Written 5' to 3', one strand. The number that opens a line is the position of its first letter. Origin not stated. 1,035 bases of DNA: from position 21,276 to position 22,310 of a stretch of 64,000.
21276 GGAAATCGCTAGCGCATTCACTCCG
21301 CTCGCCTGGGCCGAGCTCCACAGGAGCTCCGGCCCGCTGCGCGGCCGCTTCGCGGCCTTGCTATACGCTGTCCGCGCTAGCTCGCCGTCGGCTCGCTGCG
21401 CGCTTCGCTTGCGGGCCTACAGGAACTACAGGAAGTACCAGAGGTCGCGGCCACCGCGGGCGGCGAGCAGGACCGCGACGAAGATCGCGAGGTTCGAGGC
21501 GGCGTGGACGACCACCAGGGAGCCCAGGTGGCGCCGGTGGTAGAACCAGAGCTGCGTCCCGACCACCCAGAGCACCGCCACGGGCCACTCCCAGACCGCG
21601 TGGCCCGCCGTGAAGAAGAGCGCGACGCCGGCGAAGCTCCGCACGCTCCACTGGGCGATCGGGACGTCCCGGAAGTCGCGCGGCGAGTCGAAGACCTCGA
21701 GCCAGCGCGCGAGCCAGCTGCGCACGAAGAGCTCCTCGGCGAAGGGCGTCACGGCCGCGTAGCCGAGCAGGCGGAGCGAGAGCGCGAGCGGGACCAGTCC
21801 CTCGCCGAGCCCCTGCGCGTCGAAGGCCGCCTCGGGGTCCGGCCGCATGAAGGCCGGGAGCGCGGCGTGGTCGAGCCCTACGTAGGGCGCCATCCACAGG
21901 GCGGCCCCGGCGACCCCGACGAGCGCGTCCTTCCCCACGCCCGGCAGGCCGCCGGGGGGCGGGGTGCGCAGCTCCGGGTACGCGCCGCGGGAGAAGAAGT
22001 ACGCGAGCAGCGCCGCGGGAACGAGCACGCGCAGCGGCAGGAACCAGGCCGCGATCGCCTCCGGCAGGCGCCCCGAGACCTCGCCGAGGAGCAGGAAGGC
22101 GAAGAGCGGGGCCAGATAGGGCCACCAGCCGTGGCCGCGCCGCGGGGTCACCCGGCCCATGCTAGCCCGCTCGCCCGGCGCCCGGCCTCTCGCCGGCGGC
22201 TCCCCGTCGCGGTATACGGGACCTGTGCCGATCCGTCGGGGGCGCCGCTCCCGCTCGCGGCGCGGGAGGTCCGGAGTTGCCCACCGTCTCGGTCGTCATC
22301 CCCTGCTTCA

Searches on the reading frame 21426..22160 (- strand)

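Call 13: search_protein_families(library=pfam, proteins=[window:21426-22160:-], max_evalue=0.01)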
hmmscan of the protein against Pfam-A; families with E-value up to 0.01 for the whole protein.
window:21426-22160:- (244 aa): 1 family
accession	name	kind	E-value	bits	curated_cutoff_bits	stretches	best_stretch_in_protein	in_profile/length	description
PF02517.21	Rce1-like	-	4e-07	30.7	22.4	1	128-224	5-92/93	Type II CAAX prenyl endopeptidase Rce1-like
